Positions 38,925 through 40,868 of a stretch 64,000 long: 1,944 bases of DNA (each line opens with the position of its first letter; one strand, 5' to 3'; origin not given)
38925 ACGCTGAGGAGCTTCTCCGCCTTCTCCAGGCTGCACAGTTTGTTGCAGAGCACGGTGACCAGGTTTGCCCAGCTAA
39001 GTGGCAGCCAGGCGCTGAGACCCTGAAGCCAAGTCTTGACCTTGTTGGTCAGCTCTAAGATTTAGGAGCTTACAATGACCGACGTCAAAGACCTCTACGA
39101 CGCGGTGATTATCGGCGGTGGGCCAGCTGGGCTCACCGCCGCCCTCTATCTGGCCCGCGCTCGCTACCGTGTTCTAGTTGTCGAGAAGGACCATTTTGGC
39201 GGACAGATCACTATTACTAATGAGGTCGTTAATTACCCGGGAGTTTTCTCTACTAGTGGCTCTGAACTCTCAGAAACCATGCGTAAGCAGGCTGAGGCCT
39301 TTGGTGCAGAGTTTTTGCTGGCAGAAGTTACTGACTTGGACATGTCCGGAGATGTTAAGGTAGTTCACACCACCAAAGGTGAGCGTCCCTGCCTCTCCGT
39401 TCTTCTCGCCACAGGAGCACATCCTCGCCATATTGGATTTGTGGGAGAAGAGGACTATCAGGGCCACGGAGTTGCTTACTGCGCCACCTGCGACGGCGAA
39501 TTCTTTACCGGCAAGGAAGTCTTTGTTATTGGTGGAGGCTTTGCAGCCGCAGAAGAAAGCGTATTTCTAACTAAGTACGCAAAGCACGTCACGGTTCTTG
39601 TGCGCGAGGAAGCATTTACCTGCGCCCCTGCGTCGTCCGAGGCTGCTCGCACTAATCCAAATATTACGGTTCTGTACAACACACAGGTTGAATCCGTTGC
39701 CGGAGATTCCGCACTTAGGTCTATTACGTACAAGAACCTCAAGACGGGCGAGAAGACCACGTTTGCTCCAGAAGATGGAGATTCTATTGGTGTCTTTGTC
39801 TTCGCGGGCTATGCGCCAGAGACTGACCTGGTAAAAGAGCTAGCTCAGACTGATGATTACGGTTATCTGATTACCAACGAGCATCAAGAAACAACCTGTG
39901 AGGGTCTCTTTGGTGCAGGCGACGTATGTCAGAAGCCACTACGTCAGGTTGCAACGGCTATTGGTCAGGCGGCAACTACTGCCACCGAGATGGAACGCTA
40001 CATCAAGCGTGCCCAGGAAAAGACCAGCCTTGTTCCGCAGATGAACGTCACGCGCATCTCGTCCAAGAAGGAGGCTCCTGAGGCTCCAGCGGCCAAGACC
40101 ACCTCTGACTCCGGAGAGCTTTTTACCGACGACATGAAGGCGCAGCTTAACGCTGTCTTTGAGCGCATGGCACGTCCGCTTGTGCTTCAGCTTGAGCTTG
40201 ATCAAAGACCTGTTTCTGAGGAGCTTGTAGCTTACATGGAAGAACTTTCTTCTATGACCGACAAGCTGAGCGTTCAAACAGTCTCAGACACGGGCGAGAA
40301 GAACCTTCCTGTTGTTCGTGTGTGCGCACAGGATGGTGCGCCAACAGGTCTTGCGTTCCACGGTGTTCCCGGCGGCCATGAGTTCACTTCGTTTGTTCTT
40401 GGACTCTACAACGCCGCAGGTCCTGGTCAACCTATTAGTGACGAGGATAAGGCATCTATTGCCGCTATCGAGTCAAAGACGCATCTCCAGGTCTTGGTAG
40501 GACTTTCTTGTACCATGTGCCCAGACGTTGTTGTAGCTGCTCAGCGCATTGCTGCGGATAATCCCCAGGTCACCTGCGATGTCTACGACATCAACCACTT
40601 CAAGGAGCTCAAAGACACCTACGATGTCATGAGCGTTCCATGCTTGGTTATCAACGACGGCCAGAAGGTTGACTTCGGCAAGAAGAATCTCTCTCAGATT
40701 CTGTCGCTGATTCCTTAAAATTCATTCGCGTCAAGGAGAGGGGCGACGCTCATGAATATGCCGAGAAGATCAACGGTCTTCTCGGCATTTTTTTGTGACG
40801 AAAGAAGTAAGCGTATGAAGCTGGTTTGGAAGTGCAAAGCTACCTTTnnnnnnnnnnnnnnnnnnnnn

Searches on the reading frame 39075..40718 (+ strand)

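Call 81: search_protein_families(library=pfam, proteins=[window:39075-40718:+], max_evalue=0.001)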
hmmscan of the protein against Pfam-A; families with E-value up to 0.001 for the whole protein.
window:39075-40718:+ (547 aa): 15 families
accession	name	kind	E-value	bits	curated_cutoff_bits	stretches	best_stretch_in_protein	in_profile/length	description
PF07992.20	Pyr_redox_2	-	2.5e-43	149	26.1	1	8-299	1-291/291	Pyridine nucleotide-disulphide oxidoreductase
PF13738.12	Pyr_redox_3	-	1.7e-23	83.8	30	2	83-282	102-305/305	Pyridine nucleotide-disulphide oxidoreductase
PF00070.33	Pyr_redox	-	6.5e-16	59.1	22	1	149-220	2-80/82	Pyridine nucleotide-disulphide oxidoreductase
PF01266.30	DAO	-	1.7e-14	54.6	27.9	2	9-43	1-37/353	FAD dependent oxidoreductase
PF13192.12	Thioredoxin_3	-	2.9e-13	50.1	24.8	1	470-535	2-63/76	Thioredoxin domain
PF13450.12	NAD_binding_8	-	1.1e-10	42.1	21.9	1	12-48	1-38/68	NAD(P)-binding Rossmann-like domain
PF00890.30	FAD_binding_2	-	1.5e-09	38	20.4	1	9-46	1-39/414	FAD binding domain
PF12831.13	FAD_oxidored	-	1.6e-07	31.4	27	1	9-47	1-40/416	FAD dependent oxidoreductase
PF03486.20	HI0933_like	-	1.4e-06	28.4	50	1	9-47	2-41/244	HI0933-like protein Rossmann domain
PF01494.25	FAD_binding_3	-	5.6e-06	26.3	22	1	9-39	3-33/349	FAD binding domain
PF01946.23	Thi4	-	3.4e-05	23.6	26.2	1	8-43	18-55/235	Thi4 family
PF13241.12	NAD_binding_7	-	3.9e-05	24.6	22.1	0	144-179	5-40/104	Putative NAD(P)-binding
PF13454.12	NAD_binding_9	-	4.1e-05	24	21.8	0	11-45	1-40/155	FAD-NAD(P)-binding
PF01134.28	GIDA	-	4.6e-05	23.1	22.1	0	9-42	1-29/391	Glucose inhibited division protein A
PF04820.20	Trp_halogenase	-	0.00035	20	21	0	11-42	3-38/458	Tryptophan halogenase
